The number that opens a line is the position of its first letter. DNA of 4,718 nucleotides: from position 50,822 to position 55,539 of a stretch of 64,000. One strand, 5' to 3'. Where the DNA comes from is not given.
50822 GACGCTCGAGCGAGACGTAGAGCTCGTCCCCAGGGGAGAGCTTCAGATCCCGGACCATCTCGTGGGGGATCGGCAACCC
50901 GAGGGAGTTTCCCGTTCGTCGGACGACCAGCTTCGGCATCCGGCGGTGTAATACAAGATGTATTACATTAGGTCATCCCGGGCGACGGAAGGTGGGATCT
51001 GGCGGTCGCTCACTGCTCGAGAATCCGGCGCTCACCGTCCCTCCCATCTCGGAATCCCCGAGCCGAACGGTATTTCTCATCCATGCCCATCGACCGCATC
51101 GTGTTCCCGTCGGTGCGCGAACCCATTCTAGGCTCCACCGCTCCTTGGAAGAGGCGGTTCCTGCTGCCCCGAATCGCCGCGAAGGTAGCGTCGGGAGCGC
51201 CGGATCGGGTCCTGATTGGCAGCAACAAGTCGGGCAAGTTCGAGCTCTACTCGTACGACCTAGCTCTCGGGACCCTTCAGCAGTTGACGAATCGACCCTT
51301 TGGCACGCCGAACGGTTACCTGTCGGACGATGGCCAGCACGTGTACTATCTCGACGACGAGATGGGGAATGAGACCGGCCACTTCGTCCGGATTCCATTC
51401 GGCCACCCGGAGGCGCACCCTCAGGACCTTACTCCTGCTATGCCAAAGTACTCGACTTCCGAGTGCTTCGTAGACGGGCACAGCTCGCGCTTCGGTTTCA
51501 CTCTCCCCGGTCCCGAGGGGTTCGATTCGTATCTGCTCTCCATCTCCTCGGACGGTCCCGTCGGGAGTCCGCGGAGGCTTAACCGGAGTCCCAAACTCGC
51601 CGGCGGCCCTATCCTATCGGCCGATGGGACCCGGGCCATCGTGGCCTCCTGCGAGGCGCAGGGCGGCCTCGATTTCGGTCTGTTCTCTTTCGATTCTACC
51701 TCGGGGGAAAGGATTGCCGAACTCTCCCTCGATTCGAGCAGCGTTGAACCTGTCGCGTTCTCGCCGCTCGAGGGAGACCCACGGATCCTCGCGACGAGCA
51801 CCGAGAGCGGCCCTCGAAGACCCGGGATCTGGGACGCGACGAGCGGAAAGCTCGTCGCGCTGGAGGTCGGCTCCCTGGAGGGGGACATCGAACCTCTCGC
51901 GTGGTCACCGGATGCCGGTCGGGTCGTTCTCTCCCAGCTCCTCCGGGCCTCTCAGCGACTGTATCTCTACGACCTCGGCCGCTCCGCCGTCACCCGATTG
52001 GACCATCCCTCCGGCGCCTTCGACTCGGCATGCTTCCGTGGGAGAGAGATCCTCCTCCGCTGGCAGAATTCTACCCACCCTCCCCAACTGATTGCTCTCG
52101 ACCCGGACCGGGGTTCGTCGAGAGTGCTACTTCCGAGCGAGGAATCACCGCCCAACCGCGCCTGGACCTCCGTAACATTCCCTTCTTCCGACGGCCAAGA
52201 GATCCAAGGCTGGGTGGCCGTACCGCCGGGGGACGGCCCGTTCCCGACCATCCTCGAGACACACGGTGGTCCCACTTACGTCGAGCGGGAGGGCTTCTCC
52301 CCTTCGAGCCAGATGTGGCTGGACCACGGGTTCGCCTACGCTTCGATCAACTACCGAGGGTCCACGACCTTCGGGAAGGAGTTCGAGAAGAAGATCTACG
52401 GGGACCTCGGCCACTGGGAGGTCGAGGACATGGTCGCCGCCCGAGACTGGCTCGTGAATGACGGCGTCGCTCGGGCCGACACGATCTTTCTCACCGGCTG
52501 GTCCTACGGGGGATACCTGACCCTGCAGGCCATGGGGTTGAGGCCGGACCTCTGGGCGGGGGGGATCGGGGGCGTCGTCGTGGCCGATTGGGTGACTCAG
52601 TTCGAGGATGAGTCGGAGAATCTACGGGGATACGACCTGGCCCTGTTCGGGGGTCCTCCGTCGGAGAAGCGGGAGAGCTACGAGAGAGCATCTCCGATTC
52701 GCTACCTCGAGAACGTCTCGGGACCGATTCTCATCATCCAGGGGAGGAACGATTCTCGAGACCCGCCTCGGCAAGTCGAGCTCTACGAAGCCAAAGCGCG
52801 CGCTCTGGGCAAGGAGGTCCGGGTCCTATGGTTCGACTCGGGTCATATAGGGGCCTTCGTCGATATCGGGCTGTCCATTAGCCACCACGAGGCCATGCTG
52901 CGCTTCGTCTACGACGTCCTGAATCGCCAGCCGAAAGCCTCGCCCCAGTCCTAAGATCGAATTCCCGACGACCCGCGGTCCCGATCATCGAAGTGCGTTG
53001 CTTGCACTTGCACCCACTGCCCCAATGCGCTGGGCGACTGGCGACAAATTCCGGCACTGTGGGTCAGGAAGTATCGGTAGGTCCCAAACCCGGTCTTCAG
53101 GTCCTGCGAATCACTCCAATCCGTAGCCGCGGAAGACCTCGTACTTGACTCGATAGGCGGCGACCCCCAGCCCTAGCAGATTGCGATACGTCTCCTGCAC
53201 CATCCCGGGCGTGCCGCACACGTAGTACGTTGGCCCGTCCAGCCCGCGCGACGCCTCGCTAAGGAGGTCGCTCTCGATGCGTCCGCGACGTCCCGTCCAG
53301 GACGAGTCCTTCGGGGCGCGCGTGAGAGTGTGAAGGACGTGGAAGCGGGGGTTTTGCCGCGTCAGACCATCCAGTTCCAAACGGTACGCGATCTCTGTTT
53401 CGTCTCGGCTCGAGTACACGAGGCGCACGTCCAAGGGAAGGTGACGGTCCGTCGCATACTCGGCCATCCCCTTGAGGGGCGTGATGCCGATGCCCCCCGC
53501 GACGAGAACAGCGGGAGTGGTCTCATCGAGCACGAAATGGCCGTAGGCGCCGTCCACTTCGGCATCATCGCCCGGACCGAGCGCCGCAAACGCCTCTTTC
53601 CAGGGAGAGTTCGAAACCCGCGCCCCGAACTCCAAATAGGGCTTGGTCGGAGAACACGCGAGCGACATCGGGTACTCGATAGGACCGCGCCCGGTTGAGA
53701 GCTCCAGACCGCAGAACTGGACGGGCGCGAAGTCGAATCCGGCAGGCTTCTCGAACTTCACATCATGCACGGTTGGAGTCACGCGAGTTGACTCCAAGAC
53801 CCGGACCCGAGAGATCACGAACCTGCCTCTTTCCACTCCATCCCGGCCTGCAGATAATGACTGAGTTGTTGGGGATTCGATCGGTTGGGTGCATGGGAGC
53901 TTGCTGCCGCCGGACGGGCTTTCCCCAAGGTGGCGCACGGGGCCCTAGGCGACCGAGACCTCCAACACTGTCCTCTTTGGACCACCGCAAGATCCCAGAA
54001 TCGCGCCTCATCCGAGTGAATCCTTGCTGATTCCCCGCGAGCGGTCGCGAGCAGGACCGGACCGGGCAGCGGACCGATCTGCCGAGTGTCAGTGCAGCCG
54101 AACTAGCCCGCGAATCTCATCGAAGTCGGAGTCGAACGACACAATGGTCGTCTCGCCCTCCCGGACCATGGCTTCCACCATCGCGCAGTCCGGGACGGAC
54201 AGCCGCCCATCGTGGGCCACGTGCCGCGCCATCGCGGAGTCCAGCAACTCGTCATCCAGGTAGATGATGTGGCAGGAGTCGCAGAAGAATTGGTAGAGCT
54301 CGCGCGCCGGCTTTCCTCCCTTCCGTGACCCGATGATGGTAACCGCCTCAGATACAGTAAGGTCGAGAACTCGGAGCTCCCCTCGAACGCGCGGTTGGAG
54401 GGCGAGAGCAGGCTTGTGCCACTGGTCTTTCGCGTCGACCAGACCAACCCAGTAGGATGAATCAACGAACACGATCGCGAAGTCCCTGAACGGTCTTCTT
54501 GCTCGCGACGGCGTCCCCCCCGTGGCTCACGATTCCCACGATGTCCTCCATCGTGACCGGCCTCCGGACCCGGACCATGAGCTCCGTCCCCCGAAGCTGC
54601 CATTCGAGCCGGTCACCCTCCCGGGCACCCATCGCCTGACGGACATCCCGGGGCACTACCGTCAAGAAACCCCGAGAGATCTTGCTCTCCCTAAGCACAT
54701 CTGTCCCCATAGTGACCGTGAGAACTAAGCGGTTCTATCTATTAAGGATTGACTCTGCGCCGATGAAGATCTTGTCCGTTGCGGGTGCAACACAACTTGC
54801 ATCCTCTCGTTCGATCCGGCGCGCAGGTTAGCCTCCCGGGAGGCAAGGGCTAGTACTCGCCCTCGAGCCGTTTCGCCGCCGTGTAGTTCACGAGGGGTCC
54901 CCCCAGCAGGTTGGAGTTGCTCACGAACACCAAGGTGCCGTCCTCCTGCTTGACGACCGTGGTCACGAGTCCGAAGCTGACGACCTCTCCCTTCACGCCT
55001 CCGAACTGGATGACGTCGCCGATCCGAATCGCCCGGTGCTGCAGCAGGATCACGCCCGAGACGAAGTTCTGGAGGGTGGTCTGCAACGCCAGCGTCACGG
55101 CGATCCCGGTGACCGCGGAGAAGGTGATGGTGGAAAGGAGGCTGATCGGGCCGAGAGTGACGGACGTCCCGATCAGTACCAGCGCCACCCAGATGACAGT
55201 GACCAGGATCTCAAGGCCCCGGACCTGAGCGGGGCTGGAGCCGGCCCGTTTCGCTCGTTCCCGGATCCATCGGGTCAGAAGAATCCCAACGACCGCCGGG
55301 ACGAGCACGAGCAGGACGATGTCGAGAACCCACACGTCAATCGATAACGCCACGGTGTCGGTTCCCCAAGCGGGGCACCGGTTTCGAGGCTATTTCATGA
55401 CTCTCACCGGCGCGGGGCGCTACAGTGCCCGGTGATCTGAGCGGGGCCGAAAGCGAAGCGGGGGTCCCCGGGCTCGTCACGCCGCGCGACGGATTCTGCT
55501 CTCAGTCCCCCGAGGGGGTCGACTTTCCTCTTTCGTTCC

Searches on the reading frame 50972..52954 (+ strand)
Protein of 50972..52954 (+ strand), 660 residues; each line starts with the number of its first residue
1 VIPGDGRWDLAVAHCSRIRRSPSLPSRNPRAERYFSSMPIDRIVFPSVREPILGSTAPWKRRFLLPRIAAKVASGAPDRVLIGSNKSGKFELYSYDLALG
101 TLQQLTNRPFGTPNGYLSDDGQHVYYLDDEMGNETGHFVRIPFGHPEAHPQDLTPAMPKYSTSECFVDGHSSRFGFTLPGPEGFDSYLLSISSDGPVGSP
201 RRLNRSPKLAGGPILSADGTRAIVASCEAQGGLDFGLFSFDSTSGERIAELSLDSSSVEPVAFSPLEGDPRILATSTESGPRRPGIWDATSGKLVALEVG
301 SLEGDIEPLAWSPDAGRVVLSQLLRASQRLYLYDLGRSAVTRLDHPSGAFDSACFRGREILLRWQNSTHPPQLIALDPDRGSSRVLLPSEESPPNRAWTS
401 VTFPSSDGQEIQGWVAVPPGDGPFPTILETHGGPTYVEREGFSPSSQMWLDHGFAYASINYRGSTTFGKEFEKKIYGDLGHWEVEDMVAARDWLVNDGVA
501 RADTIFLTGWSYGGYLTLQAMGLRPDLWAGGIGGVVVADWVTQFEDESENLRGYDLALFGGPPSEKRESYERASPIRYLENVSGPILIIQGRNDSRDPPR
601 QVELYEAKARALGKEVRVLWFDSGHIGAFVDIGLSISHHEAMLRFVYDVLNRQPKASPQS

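Call 11: search_protein_families(library=pfam, proteins=[window:50972-52954:+], max_evalue=0.001)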
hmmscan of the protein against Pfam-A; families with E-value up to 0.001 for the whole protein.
window:50972-52954:+ (660 aa): 4 families
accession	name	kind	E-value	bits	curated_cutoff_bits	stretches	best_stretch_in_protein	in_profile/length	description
PF00326.27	Peptidase_S9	-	2.2e-40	138.9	22.6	1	442-651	3-211/213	Prolyl oligopeptidase family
PF20434.5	BD-FAE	-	1.4e-09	38.2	26.8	1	548-604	154-210/215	BD-FAE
PF02129.25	Peptidase_S15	-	1.2e-06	28.9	23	1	407-522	1-114/262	X-Pro dipeptidyl-peptidase (S15 family)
PF05448.18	AXE1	-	7.3e-06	25.4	21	1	400-471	58-127/321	Acetyl xylan esterase (AXE1)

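Call 12: find_encoding_contigs(protein=window:51083-52954:+, flank=10000, max_places=6)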
Protein window:51083-52954:+ (623 aa): 3 contigs read that carry it; 1 place shown.
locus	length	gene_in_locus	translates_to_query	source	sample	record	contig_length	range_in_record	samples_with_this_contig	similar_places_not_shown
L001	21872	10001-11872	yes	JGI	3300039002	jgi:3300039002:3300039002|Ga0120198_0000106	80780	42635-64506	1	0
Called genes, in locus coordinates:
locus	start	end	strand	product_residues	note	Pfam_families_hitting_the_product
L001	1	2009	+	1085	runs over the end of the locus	-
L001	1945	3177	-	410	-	PF00534:Glycos_transf_1 (weak), PF13692:Glyco_trans_1_4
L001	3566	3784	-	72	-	-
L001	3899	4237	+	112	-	-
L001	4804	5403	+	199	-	PF00534:Glycos_transf_1, PF13692:Glyco_trans_1_4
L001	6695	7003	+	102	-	-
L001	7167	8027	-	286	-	PF13641:Glyco_tranf_2_3, PF00535:Glycos_transf_2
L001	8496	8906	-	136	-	PF01850:PIN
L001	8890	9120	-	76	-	-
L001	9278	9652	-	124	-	PF01850:PIN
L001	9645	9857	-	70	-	PF04014:MazE_antitoxin (weak)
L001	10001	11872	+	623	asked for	PF05448:AXE1 (faint), PF02129:Peptidase_S15 (weak), PF20434:BD-FAE (faint), PF00326:Peptidase_S9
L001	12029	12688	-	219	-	PF00175:NAD_binding_1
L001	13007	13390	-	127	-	PF01850:PIN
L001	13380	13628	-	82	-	-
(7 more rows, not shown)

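Call 26: find_related_loci(query=window:51083-52954:+, collection=genome_contigs, flank=10000)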
Query window:51083-52954:+ (623 aa) in genome_contigs; peptide patterns used: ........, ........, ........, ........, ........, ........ (x = any residue, [..] = any of these).
274 stretches matched a pattern; 155 encode a relative of the query (tblastn E <= 1e-3); the best 80 are kept; 80 distinct loci.
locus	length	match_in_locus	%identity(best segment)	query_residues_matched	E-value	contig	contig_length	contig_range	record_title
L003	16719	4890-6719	59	11-620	0e+0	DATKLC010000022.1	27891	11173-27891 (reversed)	MAG TPA_asm: Candidatus Krumholzibacteriaceae bacterium isolate SMAG_U14675 k141_19704, whole genome shotgun sequence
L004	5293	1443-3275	57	13-622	0e+0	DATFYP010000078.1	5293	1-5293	MAG TPA_asm: Nitrososphaerales archaeon isolate SMAG_U9546 k141_1322725, whole genome shotgun sequence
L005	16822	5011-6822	58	13-613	0e+0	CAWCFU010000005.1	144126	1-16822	MAG: uncultured archaeon isolate MFD01231.bin.2.71 genome assembly, contig: contig_30493, whole genome shotgun sequence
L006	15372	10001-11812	58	14-616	0e+0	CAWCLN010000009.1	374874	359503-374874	MAG: uncultured archaeon isolate MFD03726.bin.2.83 genome assembly, contig: contig_41202, whole genome shotgun sequence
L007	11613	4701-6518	57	10-615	0e+0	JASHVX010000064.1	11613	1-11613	MAG: Nitrososphaerales archaeon isolate JOPF216 JOPF_NEAR_contig_594585, whole genome shotgun sequence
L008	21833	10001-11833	56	11-621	0e+0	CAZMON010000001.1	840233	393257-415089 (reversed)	MAG TPA_asm: uncultured Nitrosopumilales archaeon isolate SRP119689_co1_340 genome assembly, contig: NODE_2_length_84023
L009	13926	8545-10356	58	14-616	0e+0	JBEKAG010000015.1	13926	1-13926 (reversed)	MAG: Nitrososphaerales archaeon isolate SPRUCE 107 SPRUCE_107_15, whole genome shotgun sequence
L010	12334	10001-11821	55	11-616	0e+0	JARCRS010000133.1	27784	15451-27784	MAG: archaeon isolate Maxine3 k141_40343, whole genome shotgun sequence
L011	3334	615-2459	56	5-618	0e+0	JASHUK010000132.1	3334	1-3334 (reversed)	MAG: Nitrososphaerales archaeon isolate JOPF177 JOPF_N06C_contig_189224, whole genome shotgun sequence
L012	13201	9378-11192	53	11-614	0e+0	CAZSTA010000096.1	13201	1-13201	MAG TPA_asm: uncultured bacterium isolate binchicken_co34_576 genome assembly, contig: NODE_7992_length_13201_cov_5.6344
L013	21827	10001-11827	52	11-613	0e+0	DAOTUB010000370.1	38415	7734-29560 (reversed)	MAG TPA_asm: Anaerolineae bacterium isolate F17_41 k129_3946375, whole genome shotgun sequence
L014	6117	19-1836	52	11-615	0e+0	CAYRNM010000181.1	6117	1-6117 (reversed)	MAG TPA_asm: uncultured Anaerolineae bacterium isolate SRP098346_co1_12 genome assembly, contig: NODE_18640_length_6117_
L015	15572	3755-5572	52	16-613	0e+0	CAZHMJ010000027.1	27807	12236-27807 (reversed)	MAG TPA_asm: uncultured Anaerolineae bacterium isolate binchicken_co27_456 genome assembly, contig: NODE_2945_length_278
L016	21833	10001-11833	49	9-620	0e+0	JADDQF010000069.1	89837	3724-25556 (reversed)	MAG: bacterium isolate LB3_1 AB19_LB3_6_length_89694_cov_137, whole genome shotgun sequence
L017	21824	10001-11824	49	9-614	0e+0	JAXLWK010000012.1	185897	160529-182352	MAG: Anaerolineae bacterium isolate STL-CHL21 C2.50.fa-12, whole genome shotgun sequence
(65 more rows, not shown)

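Call 56: list_cluster_members(proteins=[P0007, P0003, P0004, P0005, P0006, P0008, P0010, P0011, P0012, window:51083-52954:+])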
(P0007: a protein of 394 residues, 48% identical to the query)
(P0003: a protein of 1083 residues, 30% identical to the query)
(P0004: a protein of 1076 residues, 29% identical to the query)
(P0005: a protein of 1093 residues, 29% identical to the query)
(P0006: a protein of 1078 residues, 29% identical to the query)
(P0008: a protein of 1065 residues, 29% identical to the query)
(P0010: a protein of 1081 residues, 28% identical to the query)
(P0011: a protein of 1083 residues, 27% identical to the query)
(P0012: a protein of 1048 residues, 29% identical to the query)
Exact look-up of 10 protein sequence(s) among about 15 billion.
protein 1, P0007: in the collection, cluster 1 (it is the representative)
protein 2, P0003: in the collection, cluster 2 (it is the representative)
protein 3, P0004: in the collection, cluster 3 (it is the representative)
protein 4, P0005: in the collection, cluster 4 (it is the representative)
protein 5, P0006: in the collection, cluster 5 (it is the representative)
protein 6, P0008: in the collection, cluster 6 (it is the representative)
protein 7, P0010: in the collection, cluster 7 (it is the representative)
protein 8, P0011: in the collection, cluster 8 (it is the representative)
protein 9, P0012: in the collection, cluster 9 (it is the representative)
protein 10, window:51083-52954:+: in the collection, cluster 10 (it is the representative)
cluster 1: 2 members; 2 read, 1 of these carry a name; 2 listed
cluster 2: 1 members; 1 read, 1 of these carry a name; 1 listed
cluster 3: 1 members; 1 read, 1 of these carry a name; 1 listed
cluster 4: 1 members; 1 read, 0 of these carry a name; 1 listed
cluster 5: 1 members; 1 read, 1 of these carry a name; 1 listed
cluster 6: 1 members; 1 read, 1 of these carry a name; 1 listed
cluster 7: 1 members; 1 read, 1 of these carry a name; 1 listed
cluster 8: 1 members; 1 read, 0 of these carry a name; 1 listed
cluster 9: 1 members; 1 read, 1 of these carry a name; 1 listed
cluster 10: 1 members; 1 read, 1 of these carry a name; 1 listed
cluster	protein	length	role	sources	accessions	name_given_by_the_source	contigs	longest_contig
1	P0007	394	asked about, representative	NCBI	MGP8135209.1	MAG: hypothetical protein ACLQD8_03580, partial [Thermoplasmata archaeon]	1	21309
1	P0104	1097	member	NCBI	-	-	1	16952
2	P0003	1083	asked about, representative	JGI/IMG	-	hypothetical protein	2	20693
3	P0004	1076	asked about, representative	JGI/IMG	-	hypothetical protein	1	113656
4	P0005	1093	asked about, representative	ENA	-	-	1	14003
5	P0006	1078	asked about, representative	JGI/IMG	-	hypothetical protein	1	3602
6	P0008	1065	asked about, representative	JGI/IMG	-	hypothetical protein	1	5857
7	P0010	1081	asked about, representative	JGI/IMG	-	hypothetical protein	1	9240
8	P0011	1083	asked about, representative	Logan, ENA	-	-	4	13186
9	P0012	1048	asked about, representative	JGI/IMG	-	hypothetical protein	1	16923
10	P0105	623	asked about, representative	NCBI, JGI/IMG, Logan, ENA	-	dipeptidyl aminopeptidase/acylaminoacyl peptidase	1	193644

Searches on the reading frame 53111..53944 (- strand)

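Call 11: search_protein_families(library=pfam, proteins=[window:53111-53944:-], max_evalue=0.001)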
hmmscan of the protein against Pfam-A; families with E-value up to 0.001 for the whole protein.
window:53111-53944:- (277 aa): 1 family
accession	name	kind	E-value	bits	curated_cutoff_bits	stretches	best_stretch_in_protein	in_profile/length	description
PF00175.26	NAD_binding_1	-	5.2e-19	69.3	22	1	147-252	1-107/109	Oxidoreductase NAD-binding domain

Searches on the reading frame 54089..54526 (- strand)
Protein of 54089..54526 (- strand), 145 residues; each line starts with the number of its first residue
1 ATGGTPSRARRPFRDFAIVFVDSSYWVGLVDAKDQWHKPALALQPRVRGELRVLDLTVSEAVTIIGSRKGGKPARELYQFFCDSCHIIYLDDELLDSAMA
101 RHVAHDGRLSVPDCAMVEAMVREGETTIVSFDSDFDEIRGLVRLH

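Call 11: search_protein_families(library=pfam, proteins=[window:54089-54526:-], max_evalue=0.001)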
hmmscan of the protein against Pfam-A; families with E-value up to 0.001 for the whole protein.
window:54089-54526:- (145 aa): 1 family
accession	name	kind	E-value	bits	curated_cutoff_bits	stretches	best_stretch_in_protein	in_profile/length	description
PF01850.27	PIN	-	7e-10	40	23.6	1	19-140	1-119/120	PIN domain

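Call 74: search_protein_families(library=padloc, proteins=[window:54089-54526:-], max_evalue=0.001)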
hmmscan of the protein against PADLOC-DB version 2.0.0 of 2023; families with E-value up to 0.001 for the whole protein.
window:54089-54526:- (145 aa): 0 families

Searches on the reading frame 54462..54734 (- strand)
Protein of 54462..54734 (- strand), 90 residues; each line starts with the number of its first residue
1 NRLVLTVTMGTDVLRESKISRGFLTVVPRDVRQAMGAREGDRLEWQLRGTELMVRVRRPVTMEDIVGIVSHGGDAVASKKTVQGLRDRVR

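Call 11: search_protein_families(library=pfam, proteins=[window:54462-54734:-], max_evalue=0.001)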
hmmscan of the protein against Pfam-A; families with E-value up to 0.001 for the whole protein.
window:54462-54734:- (90 aa): 1 family
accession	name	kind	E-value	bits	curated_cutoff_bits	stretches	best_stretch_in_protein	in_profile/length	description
PF04014.23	MazE_antitoxin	-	0.00011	22.6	24.7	1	26-55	11-41/48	Antidote-toxin recognition MazE, bacterial antitoxin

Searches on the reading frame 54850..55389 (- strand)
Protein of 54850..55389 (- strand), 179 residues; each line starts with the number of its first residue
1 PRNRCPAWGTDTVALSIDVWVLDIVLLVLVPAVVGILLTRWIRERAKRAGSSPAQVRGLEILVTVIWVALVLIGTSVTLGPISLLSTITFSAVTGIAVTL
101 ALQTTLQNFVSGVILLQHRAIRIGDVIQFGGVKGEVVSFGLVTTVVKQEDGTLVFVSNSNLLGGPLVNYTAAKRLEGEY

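Call 15: search_protein_families(library=pfam, proteins=[window:54850-55389:-], max_evalue=0.001)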
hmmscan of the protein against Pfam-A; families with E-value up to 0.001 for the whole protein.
window:54850-55389:- (179 aa): 1 family
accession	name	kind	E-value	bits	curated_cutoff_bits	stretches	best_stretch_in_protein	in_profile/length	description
PF00924.24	MS_channel_2nd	-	2e-18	66.7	20.2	1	105-170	2-67/68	Mechanosensitive ion channel, beta-domain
